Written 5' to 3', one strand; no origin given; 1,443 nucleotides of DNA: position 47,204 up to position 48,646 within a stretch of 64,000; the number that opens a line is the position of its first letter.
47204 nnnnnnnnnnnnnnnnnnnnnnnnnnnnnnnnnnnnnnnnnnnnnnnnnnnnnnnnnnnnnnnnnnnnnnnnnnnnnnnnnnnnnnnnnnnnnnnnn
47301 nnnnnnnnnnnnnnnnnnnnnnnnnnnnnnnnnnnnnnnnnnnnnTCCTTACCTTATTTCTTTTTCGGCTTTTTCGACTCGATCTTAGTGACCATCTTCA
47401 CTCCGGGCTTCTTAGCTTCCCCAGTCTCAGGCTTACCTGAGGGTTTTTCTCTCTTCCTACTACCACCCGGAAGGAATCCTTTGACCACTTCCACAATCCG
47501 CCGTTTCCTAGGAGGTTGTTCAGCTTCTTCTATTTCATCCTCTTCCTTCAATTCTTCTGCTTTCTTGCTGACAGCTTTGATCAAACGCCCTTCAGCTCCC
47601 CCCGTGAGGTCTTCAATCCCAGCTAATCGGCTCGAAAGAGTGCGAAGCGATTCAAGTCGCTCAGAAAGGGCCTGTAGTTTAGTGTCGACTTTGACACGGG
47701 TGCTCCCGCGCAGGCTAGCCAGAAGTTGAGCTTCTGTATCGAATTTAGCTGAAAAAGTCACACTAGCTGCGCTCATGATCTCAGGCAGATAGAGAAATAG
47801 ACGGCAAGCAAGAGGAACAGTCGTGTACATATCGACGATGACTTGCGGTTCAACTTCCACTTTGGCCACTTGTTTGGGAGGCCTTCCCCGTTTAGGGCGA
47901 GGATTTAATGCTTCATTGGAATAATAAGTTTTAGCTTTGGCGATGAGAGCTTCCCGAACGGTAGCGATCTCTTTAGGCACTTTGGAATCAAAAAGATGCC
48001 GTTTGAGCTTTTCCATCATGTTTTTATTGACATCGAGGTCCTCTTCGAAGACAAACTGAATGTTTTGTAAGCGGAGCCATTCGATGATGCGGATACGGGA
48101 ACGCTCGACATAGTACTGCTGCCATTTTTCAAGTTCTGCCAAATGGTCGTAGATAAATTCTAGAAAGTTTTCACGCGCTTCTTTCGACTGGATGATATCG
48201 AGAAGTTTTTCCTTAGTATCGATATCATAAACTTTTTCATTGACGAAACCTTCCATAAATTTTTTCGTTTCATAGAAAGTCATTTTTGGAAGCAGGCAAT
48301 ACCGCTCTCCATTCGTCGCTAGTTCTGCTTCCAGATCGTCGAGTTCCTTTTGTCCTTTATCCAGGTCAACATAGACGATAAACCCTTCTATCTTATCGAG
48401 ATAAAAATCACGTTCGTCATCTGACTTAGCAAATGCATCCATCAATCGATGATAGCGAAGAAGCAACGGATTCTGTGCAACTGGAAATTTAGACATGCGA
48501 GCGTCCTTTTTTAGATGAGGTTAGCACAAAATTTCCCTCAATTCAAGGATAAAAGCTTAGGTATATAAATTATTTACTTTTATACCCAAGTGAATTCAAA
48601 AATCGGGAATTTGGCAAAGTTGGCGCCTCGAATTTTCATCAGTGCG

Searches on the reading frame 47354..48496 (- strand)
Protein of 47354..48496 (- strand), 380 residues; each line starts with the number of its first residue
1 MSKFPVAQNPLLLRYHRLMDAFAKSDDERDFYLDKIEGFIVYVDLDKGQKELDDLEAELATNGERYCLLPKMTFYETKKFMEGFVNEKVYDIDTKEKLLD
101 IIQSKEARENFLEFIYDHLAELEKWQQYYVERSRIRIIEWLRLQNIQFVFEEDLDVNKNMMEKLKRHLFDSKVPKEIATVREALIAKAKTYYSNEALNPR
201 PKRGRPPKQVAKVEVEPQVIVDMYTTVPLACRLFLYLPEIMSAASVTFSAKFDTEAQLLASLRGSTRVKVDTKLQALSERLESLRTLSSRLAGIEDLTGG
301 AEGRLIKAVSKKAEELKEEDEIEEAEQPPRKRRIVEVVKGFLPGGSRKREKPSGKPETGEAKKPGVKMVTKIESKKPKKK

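Call 32: find_encoding_contigs(protein=window:47354-48496:-, flank=3000, max_places=10)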
Protein window:47354-48496:- (380 aa): 9 contigs read that carry it; 8 places shown.
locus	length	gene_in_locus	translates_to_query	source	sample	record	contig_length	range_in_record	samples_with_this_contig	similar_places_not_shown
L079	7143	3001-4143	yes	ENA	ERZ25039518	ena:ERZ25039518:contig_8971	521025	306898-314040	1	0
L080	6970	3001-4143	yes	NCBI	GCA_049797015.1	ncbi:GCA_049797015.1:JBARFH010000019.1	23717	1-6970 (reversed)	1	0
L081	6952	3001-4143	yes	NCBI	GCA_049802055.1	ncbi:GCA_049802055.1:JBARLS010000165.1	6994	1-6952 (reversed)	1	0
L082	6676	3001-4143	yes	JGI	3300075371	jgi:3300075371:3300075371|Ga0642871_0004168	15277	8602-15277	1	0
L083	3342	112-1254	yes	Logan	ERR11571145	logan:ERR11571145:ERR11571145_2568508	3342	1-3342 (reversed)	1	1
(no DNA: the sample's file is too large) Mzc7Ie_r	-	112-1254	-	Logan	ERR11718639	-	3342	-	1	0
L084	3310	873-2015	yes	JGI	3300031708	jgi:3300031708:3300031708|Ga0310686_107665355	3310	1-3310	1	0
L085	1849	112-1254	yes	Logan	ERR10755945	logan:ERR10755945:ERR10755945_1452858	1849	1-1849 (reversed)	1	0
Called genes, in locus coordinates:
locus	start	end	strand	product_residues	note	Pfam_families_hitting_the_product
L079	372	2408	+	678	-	-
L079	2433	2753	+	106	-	-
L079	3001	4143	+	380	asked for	PF03682:UPF0158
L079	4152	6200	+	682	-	PF00676:E1_dh, PF02779:Transket_pyr, PF02780:Transketolase_C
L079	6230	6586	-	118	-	-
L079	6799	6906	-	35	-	-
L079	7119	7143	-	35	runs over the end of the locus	-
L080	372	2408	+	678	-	-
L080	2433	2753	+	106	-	-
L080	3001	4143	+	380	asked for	PF03682:UPF0158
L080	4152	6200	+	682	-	PF00676:E1_dh, PF02779:Transket_pyr, PF02780:Transketolase_C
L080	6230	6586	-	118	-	-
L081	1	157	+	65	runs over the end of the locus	?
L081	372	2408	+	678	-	-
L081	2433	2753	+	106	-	-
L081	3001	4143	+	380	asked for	PF03682:UPF0158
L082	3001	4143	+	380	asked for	PF03682:UPF0158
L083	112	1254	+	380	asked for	PF03682:UPF0158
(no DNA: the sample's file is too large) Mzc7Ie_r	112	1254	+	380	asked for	PF03682:UPF0158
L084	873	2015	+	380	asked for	PF03682:UPF0158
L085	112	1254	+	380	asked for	PF03682:UPF0158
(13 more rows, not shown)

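Call 92: list_cluster_members(proteins=[window:47354-48496:-, window:26175-27455:+])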
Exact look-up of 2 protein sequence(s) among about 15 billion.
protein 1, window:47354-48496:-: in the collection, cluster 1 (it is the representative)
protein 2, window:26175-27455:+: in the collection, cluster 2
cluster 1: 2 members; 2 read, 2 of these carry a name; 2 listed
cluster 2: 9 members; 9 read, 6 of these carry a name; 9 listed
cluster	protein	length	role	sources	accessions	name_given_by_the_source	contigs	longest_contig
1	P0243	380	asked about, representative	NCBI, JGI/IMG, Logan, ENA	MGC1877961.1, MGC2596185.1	MAG: UPF0158 family protein [Rhabdochlamydiaceae bacterium] | hypothetical protein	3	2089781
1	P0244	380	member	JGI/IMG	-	hypothetical protein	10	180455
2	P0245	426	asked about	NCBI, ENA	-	-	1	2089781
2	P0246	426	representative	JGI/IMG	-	NADH dehydrogenase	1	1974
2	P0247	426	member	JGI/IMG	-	NADH dehydrogenase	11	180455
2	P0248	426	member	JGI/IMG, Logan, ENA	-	NADH:ubiquinone reductase (H+-translocating)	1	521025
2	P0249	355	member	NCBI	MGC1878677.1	MAG: NAD(P)/FAD-dependent oxidoreductase, partial [Rhabdochlamydiaceae bacterium]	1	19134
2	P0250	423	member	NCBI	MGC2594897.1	MAG: NAD(P)/FAD-dependent oxidoreductase, partial [Rhabdochlamydiaceae bacterium]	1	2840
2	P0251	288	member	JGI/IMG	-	NADH:ubiquinone reductase (H+-translocating)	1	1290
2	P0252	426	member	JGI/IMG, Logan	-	-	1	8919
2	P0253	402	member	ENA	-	-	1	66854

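Call 93: find_encoding_contigs(protein=P0247, flank=10000, max_places=6)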
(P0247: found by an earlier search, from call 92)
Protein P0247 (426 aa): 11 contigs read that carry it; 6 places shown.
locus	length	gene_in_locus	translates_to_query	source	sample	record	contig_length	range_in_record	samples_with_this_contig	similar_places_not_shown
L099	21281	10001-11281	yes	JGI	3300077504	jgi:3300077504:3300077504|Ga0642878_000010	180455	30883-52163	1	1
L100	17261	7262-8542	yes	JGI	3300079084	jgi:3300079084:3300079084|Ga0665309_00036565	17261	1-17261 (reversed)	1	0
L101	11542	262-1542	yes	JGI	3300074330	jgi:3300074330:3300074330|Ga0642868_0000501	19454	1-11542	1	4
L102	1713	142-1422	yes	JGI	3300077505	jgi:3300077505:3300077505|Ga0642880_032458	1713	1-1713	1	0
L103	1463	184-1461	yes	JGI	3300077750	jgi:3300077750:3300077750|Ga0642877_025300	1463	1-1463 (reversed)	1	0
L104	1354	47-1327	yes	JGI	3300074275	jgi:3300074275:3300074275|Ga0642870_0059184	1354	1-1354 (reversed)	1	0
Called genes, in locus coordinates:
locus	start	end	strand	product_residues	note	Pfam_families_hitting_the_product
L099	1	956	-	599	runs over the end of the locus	PF00005:ABC_tran, PF02463:SMC_N (faint), PF13555:AAA_29 (faint), PF01926:MMR_HSR1 (faint), PF13401:AAA_22 (faint), PF12848:ABC_tran_Xtn, PF00005:ABC_tran, PF13304:AAA_21 (weak)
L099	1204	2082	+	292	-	-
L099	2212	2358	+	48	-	-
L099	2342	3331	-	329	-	PF01207:Dus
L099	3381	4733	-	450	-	PF13173:AAA_14, PF13635:DUF4143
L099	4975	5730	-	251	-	PF11019:DUF2608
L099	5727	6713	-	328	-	PF00490:ALAD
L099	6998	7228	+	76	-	-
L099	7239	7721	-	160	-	PF04073:tRNA_edit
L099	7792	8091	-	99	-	PF02201:SWIB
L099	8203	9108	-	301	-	PF00578:AhpC-TSA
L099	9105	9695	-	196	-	-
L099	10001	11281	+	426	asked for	PF01266:DAO (faint), PF07992:Pyr_redox_2, PF13738:Pyr_redox_3 (faint), PF00070:Pyr_redox, PF22366:NDH2_C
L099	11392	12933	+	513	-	PF03772:Competence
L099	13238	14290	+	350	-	PF05150:Legionella_OMP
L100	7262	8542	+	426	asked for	PF01266:DAO (faint), PF07992:Pyr_redox_2, PF13738:Pyr_redox_3 (faint), PF00070:Pyr_redox, PF22366:NDH2_C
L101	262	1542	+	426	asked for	PF01266:DAO (faint), PF07992:Pyr_redox_2, PF13738:Pyr_redox_3 (faint), PF00070:Pyr_redox, PF22366:NDH2_C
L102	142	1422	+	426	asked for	PF01266:DAO (faint), PF07992:Pyr_redox_2, PF13738:Pyr_redox_3 (faint), PF00070:Pyr_redox, PF22366:NDH2_C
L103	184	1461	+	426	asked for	PF01266:DAO (faint), PF07992:Pyr_redox_2, PF13738:Pyr_redox_3 (faint), PF00070:Pyr_redox, PF22366:NDH2_C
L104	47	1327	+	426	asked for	PF01266:DAO (faint), PF07992:Pyr_redox_2, PF13738:Pyr_redox_3 (faint), PF00070:Pyr_redox, PF22366:NDH2_C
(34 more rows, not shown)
